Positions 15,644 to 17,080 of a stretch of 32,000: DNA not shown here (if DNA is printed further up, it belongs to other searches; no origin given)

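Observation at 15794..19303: Three tandem, translationally coupled paralogs: XRE-like HTH fused to a shared unrecognised alpha/beta-looking domain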

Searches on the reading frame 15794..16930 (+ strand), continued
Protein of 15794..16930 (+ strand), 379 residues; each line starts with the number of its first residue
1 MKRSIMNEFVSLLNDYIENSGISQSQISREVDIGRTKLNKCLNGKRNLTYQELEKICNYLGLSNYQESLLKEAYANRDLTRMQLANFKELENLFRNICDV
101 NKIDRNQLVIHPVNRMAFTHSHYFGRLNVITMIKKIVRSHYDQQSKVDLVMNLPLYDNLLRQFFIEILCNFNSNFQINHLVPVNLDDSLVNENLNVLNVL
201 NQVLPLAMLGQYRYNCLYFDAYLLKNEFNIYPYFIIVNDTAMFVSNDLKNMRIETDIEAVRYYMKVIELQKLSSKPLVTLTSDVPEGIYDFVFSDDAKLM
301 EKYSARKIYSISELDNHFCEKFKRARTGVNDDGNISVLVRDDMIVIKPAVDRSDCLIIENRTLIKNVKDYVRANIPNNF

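Call 48: find_encoding_contigs(protein=P0175, flank=7000, max_places=2)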
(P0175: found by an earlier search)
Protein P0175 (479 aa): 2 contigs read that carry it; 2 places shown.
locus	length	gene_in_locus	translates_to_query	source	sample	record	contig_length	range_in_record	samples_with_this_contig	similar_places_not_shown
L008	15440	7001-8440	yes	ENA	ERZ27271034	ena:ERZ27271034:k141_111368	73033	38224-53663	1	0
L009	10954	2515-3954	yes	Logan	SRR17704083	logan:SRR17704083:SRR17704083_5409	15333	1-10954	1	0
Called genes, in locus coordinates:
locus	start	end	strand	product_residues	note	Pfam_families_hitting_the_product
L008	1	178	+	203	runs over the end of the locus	PF04854:DUF624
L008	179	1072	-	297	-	PF02311:AraC_binding, PF07883:Cupin_2, PF00165:HTH_AraC (weak), PF12833:HTH_18, PF00165:HTH_AraC (weak)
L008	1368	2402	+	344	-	PF03480:DctP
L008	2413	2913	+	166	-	PF04290:DctQ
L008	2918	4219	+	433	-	PF06808:DctM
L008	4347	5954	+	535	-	PF01232:Mannitol_dh, PF08125:Mannitol_dh_C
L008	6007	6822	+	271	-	PF01048:PNP_UDP_1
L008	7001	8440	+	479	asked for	-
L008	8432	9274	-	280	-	PF02311:AraC_binding, PF00165:HTH_AraC, PF12833:HTH_18, PF00165:HTH_AraC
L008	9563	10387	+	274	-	PF00753:Lactamase_B (weak), PF23023:Anti-Pycsar_Apyc1, PF12706:Lactamase_B_2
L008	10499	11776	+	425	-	PF01547:SBP_bac_1, PF13416:SBP_bac_8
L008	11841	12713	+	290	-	PF00528:BPD_transp_1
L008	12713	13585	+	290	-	PF00528:BPD_transp_1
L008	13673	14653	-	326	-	PF00248:Aldo_ket_red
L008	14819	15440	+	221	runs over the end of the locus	PF00702:Hydrolase, PF12710:HAD (weak), PF13419:HAD_2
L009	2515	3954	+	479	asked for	-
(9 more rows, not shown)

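Call 49: find_encoding_contigs(protein=P0176, flank=7000, max_places=2)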
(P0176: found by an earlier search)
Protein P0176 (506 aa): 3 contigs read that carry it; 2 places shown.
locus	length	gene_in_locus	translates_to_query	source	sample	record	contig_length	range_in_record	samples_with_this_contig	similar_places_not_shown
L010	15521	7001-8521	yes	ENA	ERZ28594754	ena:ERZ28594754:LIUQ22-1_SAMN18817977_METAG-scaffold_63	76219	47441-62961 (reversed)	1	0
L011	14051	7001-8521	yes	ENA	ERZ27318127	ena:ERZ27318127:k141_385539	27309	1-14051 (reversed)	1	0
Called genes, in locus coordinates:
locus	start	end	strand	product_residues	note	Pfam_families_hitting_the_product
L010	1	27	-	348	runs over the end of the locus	-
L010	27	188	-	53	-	-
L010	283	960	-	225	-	PF00156:Pribosyltran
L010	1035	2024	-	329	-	PF01180:DHO_dh, PF01207:Dus (weak), PF03060:NMO (faint), PF00977:His_biosynth (weak)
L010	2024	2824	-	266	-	PF00175:NAD_binding_1 (faint), PF10418:DHODB_Fe-S_bind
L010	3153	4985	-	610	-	-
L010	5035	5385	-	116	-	-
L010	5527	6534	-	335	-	PF05154:TM2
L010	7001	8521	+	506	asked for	PF13443:HTH_26 (faint)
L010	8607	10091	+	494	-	PF00004:AAA, PF07728:AAA_5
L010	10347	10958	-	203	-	-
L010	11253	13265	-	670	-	PF08238:Sel1 (faint)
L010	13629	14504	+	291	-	PF06161:DUF975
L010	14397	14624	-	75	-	-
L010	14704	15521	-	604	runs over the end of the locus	PF09479:Flg_new (weak), PF18998:Flg_new_2 (faint), PF09479:Flg_new, PF18013:Phage_lysozyme2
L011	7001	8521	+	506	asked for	PF13443:HTH_26 (faint)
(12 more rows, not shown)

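Call 64: find_encoding_contigs(protein=P0185, flank=7000, max_places=2)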
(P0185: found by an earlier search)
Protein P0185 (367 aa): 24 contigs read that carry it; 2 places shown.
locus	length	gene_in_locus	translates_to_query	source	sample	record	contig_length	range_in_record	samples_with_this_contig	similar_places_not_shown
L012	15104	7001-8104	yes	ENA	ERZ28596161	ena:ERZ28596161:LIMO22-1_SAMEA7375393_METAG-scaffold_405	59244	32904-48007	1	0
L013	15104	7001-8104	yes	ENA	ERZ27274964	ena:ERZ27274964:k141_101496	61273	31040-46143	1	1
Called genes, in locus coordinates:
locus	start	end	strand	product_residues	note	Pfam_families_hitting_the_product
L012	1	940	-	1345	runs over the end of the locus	PF00404:Dockerin_1, PF09479:Flg_new (faint), PF13306:LRR_5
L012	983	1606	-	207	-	PF00963:Cohesin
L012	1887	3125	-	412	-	PF01210:NAD_Gly3P_dh_N (weak), PF02737:3HCDH_N (weak), PF03721:UDPG_MGDP_dh_N, PF00984:UDPG_MGDP_dh, PF03720:UDPG_MGDP_dh_C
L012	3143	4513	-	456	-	-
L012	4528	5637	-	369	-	PF14897:EpsG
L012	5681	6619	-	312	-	PF00535:Glycos_transf_2, PF10111:Glyco_tranf_2_2, PF13641:Glyco_tranf_2_3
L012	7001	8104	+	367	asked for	-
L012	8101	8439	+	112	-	-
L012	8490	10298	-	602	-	PF02690:Na_Pi_cotrans, PF01895:PhoU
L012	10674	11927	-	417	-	PF07221:GlcNAc_2-epim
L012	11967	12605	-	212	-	PF00583:Acetyltransf_1, PF12746:GNAT_acetyltran (weak), PF13508:Acetyltransf_7, PF13673:Acetyltransf_10, PF13527:Acetyltransf_9 (weak)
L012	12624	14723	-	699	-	PF04389:Peptidase_M28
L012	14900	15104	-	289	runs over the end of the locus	PF12833:HTH_18, PF00165:HTH_AraC (weak)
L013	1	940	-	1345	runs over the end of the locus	PF00404:Dockerin_1, PF09479:Flg_new (faint), PF13306:LRR_5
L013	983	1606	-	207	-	PF00963:Cohesin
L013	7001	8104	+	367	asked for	-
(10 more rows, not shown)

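Call 68: fold_search(model_id=the predicted structure, library=pdb)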
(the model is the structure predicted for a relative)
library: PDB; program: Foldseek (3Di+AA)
matches with E <= 10: 561; with E <= 0.001: 3
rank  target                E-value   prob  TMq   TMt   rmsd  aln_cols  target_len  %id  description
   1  5bpi_C                6.7e-04  0.99  0.23  0.31  12.6       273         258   11  Structure of TrmBL2, an archaeal chromatin protein, shows a novel mode of DNA binding. (released 2015-09-02)
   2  2f5t_X                7.8e-04  1.00  0.26  0.38  17.3       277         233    9  Crystal Structure of the sugar binding domain of the archaeal transcriptional regulator TrmB (released 2006-02-21)
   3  5bqt_A                9.7e-04  1.00  0.23  0.31  21.1       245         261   13  Structure of TrmBL2, an archaeal chromatin protein, shows a novel mode of DNA binding. (released 2015-09-02)
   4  5bpi_D                1.1e-03  1.00  0.24  0.33  11.8       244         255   13  Structure of TrmBL2, an archaeal chromatin protein, shows a novel mode of DNA binding. (released 2015-09-02)
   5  5box_A                1.4e-03  1.00  0.24  0.32  21.9       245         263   13  Structure of TrmBL2, an archaeal chromatin protein, shows a novel mode of DNA binding. (released 2015-09-02)
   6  5bpd_D                2.0e-03  0.99  0.23  0.31  11.8       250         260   11  Structure of TrmBL2, an archaeal chromatin protein, shows a novel mode of DNA binding. (released 2015-09-02)
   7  5bpd_B                2.6e-03  0.99  0.24  0.33  21.7       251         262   11  Structure of TrmBL2, an archaeal chromatin protein, shows a novel mode of DNA binding. (released 2015-09-02)
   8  5bqt_B                2.9e-03  0.99  0.23  0.32  20.9       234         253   13  Structure of TrmBL2, an archaeal chromatin protein, shows a novel mode of DNA binding. (released 2015-09-02)
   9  1xdo_A                4.2e-03  0.87  0.27  0.16  21.6       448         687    9  Crystal Structure of Escherichia coli Polyphosphate Kinase (released 2005-06-21)
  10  3qph_A                6.8e-03  0.75  0.25  0.28  21.7       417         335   10  The three-dimensional structure of TrmB, a global transcriptional regulator of the hyperthermophilic archaeon Pyrococc (released 2012-05-30)
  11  9uri_A                1.0e-02  0.69  0.24  0.16  20.8       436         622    8  apo form of polyphosphate kinase 1 (PPK1) (released 2026-03-04)
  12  6ehi_B                1.1e-02  1.00  0.28  0.56   6.2       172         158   10  NucT from Helicobacter pylori (released 2018-01-17)
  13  7js7_A                1.4e-02  0.66  0.24  0.20  22.2       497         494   11  Phospholipase D engineered mutant (TNYR) H442 covalent adduct with 1-inositol phosphate (released 2021-04-28)
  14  4gem_B                1.6e-02  0.99  0.26  0.47   6.7       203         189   12  Crystal structure of Zucchini (K171A) (released 2012-10-17)
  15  4gel_A                2.5e-02  0.96  0.24  0.42   9.6       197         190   12  Crystal structure of Zucchini (released 2012-10-17)
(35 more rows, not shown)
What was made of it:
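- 15809..16933 (+): Paralog 1 (374 aa). XRE HTH at aa 1-58 with the full family DNA-contact signature. Long helix at aa 59-97. PLD-like lobe 1 at aa ~117-268. Lobe 2 is reduced to its last strand-strand-strand-helix element (aa ~330-370). Foldseek hits to TrmBL2, the TrmB sugar-binding domain, NucT and Zucchini (call 68).
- On Phospholipase D (PLD) superfamily: Paralog 1 model: NucT TMt 0.56 and Zucchini TMt 0.47 (call 68).
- Closest known: FAM83 DUF1669 pseudo-PLD domains. Same: FAM83 structures appear among the paralog 1 hits (call 68).
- The paralog 1 model's best matches are TrmBL2 and the TrmB sugar-binding domain (call 68).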

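Call 86: list_cluster_members(proteins=[P0019, P0021, P0023, P0024, P0025, P0026, P0028, P0033, P0048, P0090])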
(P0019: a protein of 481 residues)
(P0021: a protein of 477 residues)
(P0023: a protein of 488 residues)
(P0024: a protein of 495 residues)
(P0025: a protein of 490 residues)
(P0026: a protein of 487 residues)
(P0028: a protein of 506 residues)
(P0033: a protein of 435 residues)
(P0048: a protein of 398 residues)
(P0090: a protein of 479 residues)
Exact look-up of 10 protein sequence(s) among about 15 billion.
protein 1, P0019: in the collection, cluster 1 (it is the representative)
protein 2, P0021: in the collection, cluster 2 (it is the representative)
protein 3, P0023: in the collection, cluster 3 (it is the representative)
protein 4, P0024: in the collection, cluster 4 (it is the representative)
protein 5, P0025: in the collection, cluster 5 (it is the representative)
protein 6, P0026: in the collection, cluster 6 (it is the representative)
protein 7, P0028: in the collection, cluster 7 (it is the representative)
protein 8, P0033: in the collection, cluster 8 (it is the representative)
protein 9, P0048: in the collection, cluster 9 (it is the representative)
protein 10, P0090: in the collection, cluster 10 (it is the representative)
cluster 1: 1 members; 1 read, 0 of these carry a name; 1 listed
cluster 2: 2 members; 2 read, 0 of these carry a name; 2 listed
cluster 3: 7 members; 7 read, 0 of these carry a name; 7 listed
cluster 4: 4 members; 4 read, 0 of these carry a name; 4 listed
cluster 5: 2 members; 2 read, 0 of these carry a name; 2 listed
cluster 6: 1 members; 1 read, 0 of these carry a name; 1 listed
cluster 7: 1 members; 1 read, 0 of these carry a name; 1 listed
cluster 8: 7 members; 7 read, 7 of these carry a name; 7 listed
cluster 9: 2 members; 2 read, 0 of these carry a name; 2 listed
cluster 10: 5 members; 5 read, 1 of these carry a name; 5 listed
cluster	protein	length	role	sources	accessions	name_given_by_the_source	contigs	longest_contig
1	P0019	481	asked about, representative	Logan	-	-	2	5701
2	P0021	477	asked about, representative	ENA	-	-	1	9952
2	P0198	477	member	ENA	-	-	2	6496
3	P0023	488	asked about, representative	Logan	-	-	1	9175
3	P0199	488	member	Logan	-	-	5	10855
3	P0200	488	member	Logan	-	-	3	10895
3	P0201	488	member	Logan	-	-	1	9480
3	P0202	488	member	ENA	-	-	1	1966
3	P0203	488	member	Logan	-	-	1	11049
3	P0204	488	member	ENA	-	-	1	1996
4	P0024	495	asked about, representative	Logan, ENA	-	-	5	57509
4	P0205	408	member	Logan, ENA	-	-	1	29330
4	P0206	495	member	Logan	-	-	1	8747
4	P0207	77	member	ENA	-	-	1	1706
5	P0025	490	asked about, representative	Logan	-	-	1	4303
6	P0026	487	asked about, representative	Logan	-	-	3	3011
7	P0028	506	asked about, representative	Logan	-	-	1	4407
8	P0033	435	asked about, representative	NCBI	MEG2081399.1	MAG: helix-turn-helix transcriptional regulator, partial [Oscillospiraceae bacterium]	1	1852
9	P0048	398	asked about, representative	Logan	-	-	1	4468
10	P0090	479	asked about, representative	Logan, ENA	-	-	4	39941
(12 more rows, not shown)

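Call 92: find_encoding_contigs(protein=P0039, flank=6000, max_places=2)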
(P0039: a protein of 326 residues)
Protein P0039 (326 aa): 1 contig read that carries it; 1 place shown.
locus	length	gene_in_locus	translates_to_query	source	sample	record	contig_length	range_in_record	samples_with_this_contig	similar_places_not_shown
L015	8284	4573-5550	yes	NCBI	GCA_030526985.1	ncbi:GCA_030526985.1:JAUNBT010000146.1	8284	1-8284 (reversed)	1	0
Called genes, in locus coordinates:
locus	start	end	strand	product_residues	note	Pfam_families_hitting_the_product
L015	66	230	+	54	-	PF00471:Ribosomal_L33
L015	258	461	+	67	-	PF00584:SecE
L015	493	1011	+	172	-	PF02357:NusG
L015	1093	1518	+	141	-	PF03946:Ribosomal_L11_N, PF00298:Ribosomal_L11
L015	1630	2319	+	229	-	PF00687:Ribosomal_L1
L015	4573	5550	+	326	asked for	-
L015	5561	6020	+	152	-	-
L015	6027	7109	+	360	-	PF13306:LRR_5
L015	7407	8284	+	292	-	PF00069:Pkinase, PF07714:PK_Tyr_Ser-Thr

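Call 93: find_encoding_contigs(protein=P0107, flank=6000, max_places=2)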
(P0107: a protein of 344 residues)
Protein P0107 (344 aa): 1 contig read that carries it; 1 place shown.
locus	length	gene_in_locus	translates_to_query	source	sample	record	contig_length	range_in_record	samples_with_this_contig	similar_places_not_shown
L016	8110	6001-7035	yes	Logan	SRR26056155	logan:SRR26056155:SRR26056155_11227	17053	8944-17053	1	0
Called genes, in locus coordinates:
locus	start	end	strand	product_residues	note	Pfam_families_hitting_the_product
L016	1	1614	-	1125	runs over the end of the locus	PF08448:PAS_4 (faint), PF13426:PAS_9 (faint), PF08447:PAS_3 (faint), PF00990:GGDEF, PF00563:EAL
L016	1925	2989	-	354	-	-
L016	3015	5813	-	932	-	PF26182:Ig_NUP210_5th (faint), PF02368:Big_2, PF21461:HL_N-beta (faint), PF22359:Big-like (weak), PF26918:Ig_Eae (weak), PF02368:Big_2, PF14200:RicinB_lectin_2 (weak), PF05257:CHAP, +1 more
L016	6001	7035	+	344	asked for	-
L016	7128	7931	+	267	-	-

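Call 108: find_encoding_contigs(protein=P0123, flank=6000, max_places=2)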
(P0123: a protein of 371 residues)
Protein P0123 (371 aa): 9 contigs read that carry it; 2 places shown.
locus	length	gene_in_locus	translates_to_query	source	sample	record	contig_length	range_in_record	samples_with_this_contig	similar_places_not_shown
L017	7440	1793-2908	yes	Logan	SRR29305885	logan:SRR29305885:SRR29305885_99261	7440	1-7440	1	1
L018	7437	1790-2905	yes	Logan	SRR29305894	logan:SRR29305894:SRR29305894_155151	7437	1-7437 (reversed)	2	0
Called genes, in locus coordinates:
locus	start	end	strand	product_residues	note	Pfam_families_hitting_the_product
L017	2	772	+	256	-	?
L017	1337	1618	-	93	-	PF12844:HTH_19, PF13560:HTH_31, PF01381:HTH_3, PF07022:Phage_CI_repr, PF13443:HTH_26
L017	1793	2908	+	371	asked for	PF13560:HTH_31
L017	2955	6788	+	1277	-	PF02369:Big_1 (weak)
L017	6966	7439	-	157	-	?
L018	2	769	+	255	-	?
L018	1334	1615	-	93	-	PF12844:HTH_19, PF13560:HTH_31, PF01381:HTH_3, PF07022:Phage_CI_repr, PF13443:HTH_26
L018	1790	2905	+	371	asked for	PF13560:HTH_31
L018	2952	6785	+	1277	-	PF02369:Big_1 (weak)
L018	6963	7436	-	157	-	?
